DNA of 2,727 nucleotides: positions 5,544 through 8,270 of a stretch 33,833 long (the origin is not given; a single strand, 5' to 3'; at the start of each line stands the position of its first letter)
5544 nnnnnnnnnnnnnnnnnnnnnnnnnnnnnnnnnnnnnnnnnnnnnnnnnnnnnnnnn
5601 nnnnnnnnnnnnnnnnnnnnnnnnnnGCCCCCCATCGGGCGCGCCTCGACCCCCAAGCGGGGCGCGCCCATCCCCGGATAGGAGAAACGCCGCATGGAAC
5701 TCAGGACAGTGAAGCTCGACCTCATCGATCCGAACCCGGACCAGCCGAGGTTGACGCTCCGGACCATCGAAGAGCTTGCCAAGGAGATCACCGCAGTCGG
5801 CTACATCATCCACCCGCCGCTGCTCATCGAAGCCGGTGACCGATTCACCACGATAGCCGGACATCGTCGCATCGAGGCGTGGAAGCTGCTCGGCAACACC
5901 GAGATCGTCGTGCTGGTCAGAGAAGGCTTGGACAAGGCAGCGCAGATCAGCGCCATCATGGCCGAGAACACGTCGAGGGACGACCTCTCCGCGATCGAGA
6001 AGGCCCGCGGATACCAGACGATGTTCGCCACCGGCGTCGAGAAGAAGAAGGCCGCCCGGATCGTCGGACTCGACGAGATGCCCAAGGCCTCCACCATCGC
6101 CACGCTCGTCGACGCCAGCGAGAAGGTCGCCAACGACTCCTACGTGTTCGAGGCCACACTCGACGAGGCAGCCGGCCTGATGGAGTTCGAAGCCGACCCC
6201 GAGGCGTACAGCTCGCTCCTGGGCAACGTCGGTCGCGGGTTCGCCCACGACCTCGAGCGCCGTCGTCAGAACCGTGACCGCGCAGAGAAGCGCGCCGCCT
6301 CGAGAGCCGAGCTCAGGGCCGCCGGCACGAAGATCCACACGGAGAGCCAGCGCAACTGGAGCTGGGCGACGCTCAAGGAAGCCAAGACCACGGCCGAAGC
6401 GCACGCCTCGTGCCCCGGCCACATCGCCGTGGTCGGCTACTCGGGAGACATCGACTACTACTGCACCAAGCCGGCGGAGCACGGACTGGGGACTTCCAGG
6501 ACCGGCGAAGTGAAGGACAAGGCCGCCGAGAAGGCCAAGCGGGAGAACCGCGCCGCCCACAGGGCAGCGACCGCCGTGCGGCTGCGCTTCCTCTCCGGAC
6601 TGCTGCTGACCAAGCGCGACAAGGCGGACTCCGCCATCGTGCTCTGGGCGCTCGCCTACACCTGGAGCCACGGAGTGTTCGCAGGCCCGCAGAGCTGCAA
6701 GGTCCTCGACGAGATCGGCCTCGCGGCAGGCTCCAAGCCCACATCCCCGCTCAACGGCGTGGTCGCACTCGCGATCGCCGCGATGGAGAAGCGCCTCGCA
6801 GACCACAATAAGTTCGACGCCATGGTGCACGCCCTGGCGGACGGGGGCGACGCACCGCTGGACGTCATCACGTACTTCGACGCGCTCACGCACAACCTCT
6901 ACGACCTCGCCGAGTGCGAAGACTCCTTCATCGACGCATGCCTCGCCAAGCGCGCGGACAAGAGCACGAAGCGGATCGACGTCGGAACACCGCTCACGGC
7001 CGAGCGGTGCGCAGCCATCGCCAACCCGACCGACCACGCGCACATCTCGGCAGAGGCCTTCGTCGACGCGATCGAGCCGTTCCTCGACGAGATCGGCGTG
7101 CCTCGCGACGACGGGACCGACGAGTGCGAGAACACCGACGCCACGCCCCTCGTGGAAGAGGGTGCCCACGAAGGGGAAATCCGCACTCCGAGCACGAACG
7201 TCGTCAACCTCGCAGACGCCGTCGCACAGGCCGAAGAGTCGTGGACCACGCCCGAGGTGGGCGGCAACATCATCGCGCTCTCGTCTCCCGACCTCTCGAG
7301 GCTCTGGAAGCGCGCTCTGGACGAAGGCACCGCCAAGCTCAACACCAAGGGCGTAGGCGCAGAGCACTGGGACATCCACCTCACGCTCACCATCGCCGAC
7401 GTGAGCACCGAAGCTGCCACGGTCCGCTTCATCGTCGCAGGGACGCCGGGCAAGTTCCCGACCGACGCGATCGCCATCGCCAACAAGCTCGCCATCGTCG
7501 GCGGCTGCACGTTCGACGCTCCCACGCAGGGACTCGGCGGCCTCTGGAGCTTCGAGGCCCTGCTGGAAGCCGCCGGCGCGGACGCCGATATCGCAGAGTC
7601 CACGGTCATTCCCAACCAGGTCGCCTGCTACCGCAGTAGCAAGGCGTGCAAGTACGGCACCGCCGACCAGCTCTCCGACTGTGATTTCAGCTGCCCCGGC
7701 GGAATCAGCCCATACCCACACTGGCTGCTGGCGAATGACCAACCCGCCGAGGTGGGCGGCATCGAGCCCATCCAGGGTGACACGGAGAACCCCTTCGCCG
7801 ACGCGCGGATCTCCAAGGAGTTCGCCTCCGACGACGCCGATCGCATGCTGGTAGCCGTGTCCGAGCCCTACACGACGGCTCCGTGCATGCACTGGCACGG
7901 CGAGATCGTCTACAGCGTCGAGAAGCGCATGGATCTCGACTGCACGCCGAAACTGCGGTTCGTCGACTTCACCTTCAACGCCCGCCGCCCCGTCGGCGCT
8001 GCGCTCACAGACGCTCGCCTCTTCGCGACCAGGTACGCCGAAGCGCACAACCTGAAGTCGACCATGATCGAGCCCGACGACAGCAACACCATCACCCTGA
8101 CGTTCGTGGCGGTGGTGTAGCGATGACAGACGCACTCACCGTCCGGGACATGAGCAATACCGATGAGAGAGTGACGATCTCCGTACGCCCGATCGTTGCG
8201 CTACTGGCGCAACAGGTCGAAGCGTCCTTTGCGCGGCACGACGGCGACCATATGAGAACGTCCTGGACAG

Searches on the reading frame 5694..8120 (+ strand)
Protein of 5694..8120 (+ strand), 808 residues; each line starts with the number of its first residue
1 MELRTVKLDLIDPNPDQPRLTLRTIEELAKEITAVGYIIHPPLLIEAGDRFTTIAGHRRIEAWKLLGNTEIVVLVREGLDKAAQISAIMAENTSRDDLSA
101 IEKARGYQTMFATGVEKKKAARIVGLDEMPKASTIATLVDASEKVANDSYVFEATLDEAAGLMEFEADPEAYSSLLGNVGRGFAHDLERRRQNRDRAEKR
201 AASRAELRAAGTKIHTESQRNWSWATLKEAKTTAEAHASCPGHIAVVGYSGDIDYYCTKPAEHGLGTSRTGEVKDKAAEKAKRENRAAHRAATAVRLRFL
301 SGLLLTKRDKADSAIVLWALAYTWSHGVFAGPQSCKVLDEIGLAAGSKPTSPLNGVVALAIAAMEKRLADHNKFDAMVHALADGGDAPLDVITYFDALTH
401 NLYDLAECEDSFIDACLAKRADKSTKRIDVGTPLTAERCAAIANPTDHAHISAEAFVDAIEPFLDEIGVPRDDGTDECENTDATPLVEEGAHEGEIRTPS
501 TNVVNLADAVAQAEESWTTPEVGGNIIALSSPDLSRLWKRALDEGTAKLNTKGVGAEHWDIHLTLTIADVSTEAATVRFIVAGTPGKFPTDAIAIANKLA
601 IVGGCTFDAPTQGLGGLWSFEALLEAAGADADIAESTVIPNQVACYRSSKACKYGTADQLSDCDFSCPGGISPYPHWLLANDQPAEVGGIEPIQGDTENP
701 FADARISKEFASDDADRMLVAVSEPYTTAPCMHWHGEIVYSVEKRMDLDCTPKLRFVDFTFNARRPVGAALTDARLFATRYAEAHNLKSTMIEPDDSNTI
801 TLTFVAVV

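Call 28: search_protein_families(library=pfam, proteins=[window:5694-8120:+], max_evalue=0.01)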
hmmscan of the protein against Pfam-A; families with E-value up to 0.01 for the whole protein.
window:5694-8120:+ (808 aa): 1 family
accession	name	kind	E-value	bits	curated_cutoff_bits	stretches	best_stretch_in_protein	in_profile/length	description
PF02195.25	ParB_N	-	1.8e-08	34.7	26.3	1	2-89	2-91/95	ParB N-terminal domain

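Call 37: search_protein_families(library=phrogs, proteins=[window:5694-8120:+], max_evalue=0.01)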
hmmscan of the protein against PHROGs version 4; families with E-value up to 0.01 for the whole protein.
window:5694-8120:+ (808 aa): 13 families
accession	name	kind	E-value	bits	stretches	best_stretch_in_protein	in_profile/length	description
phrog_6218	-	DNA, RNA and nucleotide metabolism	4.6e-38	132.6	1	5-242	7-237/506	ParB-like partition protein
phrog_3264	-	DNA, RNA and nucleotide metabolism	9.7e-16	59.3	1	2-201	48-234/337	ParB-like partition protein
phrog_4715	-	DNA, RNA and nucleotide metabolism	1.9e-14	54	1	4-125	148-270/630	ParB-like partition protein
phrog_18056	-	DNA, RNA and nucleotide metabolism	1.4e-09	38.3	1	1-123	1-118/387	ParB-like partition nuclease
phrog_1033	-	DNA, RNA and nucleotide metabolism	5.5e-09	37.3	1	16-125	47-163/334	ParB-like partition protein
phrog_498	-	other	1.2e-07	31.6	1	1-94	33-125/633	DNA methyltransferase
phrog_620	-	DNA, RNA and nucleotide metabolism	8.6e-07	30.2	1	1-92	7-95/217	ParB-like partition protein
phrog_3951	-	unknown function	1.3e-05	25.9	1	23-110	42-127/301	-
phrog_8071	-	DNA, RNA and nucleotide metabolism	3.2e-05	24.4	1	2-96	6-97/389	ParB-like partition protein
phrog_12047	-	DNA, RNA and nucleotide metabolism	6.2e-05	23.7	1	24-105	20-97/301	ParB-like partition nuclease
phrog_4272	-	unknown function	0.00011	21.8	1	24-126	429-538/764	-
phrog_940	-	DNA, RNA and nucleotide metabolism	0.00096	19.5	1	2-97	5-97/388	nuclease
phrog_7405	-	unknown function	0.0098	16.6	0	26-93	48-116/250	-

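Call 57: search_solved_structures(query=window:5694-8120:+, max_evalue=0.01)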
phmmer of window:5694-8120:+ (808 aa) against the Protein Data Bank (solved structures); distinct sequences matched with E-value up to 0.01: 10.
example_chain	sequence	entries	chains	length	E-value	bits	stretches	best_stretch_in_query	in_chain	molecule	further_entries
1vz0_A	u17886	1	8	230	2.5e-15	59.1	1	8-139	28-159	Chromosome-partitioning protein Spo0J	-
4umk_A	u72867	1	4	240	1.2e-10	43.6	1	7-166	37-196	PROBABLE CHROMOSOME-PARTITIONING PROTEIN PARB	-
6t1f_A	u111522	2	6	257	6.1e-09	38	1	5-175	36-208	Chromosome-partitioning protein ParB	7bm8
7ng0_A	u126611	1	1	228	9.5e-09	37.3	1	2-112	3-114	Nucleoid occlusion protein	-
7nfu_A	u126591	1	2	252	1.3e-08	36.9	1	2-112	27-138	Nucleoid occlusion protein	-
7bnk_A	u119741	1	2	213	1.7e-08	36.4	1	8-128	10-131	ParB family protein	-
7o0n_A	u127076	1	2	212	3.3e-08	35.5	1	8-128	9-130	ParB family protein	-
6sdk_A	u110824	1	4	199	4.6e-08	35.1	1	5-125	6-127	Stage 0 sporulation protein J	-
7bnr_A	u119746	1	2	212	9.4e-08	34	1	10-128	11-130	ParB family protein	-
7ol9_A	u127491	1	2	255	0.00017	23.3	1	4-112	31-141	Nucleoid occlusion protein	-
